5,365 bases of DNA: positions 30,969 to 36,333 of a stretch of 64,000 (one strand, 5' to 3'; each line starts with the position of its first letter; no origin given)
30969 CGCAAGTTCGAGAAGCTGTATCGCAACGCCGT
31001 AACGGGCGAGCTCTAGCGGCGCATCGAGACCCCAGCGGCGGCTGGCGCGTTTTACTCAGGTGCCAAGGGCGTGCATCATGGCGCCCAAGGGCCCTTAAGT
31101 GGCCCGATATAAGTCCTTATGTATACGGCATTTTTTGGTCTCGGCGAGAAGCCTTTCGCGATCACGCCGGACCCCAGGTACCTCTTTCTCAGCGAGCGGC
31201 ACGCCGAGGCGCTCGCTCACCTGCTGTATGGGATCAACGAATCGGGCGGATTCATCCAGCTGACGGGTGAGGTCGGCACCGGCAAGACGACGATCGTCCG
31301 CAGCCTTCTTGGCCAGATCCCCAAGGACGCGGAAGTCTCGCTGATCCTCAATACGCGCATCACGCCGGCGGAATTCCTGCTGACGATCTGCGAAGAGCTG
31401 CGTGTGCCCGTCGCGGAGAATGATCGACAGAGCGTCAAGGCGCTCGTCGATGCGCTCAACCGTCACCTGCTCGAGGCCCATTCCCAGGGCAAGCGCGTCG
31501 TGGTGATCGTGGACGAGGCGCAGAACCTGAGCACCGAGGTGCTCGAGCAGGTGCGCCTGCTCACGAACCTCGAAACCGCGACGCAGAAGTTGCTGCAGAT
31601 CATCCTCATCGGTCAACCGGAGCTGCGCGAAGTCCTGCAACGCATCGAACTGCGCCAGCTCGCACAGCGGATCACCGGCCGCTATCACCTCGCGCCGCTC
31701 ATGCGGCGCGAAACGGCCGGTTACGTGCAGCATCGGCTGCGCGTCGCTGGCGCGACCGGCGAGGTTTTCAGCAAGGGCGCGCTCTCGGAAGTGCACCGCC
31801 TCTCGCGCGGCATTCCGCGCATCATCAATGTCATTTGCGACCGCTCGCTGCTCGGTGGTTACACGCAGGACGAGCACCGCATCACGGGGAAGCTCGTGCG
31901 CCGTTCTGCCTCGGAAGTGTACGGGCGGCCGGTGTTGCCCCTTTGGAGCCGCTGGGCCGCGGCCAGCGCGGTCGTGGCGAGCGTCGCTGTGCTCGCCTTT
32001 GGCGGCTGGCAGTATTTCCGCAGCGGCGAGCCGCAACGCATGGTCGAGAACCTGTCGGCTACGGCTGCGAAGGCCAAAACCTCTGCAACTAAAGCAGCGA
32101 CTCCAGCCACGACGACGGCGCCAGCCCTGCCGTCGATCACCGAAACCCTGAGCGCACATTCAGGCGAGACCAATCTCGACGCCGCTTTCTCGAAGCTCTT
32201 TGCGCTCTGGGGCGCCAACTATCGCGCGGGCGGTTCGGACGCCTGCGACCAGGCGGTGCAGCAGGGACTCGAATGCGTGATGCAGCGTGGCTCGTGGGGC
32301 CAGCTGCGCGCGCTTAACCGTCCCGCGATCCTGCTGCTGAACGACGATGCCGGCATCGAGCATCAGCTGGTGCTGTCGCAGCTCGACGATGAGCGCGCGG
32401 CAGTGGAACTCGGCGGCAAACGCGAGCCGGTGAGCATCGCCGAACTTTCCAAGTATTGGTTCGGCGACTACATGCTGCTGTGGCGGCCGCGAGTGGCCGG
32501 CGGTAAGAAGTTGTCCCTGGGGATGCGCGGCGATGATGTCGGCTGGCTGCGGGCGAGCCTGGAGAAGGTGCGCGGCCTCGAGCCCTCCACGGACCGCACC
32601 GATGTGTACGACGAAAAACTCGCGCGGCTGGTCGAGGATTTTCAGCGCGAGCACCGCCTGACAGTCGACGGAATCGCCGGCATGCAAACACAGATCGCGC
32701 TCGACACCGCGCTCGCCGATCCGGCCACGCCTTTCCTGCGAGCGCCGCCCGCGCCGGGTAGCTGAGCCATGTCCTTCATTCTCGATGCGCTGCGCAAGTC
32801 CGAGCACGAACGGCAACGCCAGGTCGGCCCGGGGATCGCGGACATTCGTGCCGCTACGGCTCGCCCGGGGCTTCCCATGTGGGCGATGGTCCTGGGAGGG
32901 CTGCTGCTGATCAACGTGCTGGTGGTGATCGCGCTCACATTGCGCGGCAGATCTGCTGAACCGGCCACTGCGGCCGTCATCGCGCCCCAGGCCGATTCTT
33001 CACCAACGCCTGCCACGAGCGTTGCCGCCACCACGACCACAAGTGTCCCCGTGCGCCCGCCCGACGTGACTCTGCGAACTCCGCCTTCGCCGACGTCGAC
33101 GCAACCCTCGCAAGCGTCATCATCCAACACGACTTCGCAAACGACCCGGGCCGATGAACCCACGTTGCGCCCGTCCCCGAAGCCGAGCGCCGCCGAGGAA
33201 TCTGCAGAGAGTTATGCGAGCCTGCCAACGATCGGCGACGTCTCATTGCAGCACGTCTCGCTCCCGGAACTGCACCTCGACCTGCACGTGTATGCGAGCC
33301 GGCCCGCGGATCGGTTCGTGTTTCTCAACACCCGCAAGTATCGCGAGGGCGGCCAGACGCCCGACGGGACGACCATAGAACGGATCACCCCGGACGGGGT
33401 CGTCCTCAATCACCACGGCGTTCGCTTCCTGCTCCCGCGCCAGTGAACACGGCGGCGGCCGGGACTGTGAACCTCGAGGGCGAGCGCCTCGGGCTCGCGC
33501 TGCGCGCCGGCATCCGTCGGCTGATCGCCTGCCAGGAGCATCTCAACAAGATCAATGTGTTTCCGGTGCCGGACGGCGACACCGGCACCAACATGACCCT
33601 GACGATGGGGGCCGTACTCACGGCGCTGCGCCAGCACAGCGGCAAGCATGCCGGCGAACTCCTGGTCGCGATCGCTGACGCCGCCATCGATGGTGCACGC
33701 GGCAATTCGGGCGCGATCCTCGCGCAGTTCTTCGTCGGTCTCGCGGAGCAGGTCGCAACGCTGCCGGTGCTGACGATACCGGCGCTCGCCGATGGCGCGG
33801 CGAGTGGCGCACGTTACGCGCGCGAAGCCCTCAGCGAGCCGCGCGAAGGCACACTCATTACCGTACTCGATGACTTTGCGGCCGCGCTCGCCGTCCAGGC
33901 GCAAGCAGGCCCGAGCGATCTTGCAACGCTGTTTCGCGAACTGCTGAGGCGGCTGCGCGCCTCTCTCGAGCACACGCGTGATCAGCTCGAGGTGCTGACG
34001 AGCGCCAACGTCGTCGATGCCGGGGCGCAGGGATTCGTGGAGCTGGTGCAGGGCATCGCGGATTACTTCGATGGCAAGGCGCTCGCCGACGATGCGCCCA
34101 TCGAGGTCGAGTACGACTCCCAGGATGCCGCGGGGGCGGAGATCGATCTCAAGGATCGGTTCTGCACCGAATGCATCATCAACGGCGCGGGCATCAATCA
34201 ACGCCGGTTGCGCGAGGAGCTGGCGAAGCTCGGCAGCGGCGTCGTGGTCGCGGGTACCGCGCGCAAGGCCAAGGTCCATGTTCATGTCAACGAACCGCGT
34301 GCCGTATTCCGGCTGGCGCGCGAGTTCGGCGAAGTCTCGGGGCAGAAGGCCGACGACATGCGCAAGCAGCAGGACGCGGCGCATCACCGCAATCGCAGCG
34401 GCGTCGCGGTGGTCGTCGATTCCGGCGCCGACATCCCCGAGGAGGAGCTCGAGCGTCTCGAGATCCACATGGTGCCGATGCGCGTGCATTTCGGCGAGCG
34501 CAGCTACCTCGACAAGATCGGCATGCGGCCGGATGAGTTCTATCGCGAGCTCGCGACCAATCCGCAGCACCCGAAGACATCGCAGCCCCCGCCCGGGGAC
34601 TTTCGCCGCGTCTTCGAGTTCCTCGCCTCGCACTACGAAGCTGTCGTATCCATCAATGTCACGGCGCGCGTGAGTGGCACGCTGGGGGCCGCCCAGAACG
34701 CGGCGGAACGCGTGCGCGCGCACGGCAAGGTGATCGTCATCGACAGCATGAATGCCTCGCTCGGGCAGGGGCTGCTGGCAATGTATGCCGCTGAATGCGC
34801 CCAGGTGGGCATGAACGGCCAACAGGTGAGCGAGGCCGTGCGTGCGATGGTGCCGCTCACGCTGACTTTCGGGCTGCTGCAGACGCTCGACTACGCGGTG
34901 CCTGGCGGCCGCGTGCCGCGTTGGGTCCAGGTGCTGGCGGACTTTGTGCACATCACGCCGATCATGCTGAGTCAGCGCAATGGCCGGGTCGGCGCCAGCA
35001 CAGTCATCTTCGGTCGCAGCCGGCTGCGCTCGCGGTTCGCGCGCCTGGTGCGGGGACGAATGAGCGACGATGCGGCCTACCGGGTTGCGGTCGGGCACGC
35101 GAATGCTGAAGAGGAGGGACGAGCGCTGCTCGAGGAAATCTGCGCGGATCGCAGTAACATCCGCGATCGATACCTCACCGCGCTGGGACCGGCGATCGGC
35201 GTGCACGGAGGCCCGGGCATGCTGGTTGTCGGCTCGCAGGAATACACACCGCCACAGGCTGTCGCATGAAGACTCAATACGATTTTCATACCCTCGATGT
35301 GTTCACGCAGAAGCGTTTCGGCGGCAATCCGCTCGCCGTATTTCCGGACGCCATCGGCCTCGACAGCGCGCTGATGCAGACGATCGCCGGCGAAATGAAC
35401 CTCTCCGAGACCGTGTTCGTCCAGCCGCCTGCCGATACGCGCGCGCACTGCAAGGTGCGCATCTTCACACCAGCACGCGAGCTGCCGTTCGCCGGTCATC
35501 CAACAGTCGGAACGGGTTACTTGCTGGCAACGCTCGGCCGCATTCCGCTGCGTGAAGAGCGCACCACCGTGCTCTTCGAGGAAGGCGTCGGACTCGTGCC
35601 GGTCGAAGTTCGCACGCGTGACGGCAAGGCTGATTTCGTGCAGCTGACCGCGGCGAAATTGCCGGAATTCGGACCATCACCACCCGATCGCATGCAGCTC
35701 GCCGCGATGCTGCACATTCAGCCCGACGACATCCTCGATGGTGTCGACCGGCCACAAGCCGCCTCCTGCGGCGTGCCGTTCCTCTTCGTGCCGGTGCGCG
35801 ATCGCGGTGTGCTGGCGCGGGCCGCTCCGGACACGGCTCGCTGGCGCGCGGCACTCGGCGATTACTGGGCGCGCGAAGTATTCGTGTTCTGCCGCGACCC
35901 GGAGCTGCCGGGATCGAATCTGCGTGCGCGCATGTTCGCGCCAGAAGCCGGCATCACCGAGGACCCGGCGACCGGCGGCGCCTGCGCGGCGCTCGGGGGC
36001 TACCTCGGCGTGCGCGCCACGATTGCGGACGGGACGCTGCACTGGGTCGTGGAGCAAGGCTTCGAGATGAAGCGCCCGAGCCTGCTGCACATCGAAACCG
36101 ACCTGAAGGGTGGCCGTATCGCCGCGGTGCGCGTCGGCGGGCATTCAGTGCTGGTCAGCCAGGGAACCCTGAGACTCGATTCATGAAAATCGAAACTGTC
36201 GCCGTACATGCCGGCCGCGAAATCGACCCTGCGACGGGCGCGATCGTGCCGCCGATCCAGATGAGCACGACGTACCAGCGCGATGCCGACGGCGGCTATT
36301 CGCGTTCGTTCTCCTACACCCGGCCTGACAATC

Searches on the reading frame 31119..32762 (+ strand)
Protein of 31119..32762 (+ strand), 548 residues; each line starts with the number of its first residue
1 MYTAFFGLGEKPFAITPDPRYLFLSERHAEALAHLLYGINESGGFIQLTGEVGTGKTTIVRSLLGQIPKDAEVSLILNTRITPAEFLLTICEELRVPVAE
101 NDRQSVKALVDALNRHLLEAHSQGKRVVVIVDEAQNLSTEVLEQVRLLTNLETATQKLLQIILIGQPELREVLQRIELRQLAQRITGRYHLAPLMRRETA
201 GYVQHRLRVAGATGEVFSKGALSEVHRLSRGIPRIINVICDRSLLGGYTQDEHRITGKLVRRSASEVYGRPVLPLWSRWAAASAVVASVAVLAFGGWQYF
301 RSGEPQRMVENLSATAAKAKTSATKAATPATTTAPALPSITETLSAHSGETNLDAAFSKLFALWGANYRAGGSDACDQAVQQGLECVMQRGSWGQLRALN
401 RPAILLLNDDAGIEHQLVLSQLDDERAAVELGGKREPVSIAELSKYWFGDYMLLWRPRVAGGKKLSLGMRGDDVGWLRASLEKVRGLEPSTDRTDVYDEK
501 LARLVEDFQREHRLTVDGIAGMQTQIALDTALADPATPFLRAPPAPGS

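Call 58: search_protein_families(library=pfam, proteins=[window:31119-32762:+], max_evalue=0.00001)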
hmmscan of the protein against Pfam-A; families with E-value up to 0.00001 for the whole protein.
window:31119-32762:+ (548 aa): 4 families
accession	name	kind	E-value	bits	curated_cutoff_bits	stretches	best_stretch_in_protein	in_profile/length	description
PF13401.12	AAA_22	-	4.9e-28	98.5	27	1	42-173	4-130/130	AAA domain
PF13191.12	AAA_16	-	7.8e-13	49.7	32.6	1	24-158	4-164/167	AAA ATPase domain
PF01471.23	PG_binding_1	-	1.1e-09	38.8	23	1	470-527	1-56/57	Putative peptidoglycan binding domain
PF21327.3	GspA_C39-like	-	2.1e-07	31.7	27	1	359-455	3-97/97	GspA, peptidase C39-like domain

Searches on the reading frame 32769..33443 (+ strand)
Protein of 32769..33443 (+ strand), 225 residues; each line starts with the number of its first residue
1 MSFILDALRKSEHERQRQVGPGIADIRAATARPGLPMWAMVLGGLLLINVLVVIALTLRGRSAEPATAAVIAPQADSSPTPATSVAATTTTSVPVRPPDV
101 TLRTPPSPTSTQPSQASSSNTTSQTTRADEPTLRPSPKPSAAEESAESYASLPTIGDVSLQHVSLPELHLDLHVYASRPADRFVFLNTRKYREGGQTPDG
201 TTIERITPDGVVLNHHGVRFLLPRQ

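Call 58: search_protein_families(library=pfam, proteins=[window:32769-33443:+], max_evalue=0.00001)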
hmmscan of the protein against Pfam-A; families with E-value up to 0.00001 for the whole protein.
window:32769-33443:+ (225 aa): 1 family
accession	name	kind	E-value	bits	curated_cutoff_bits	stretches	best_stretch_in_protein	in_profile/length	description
PF16537.11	T2SSB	-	2.2e-17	62.9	28.4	1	165-223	1-59/60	Type II secretion system protein B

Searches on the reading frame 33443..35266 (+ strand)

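Call 59: search_protein_families(library=pfam, proteins=[window:33443-35266:+], max_evalue=0.00001)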
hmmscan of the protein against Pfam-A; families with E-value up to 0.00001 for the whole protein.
window:33443-35266:+ (608 aa): 3 families
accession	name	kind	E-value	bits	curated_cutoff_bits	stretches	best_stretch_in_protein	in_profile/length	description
PF02645.21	DegV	-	8.7e-58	196.3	27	1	321-596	2-275/280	Uncharacterised protein, DegV family COG1307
PF02734.22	Dak2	-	3.2e-35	122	27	1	41-206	1-173/174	DAK2 domain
PF21645.3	FakA-like_M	-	8.2e-18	64.5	24.9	1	239-311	3-78/80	Fatty acid kinase subunit A-like, middle domain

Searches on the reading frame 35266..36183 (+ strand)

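Call 59: search_protein_families(library=pfam, proteins=[window:35266-36183:+], max_evalue=0.00001)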
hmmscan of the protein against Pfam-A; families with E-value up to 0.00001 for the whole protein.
window:35266-36183:+ (306 aa): 2 families
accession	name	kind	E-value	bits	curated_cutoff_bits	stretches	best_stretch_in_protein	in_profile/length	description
PF02567.21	PhzC-PhzF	-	2.4e-64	218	27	1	10-300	1-281/281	Phenazine biosynthesis-like protein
PF05544.16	Pro_racemase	-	2.4e-09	37.2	27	1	50-129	57-136/325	Proline racemase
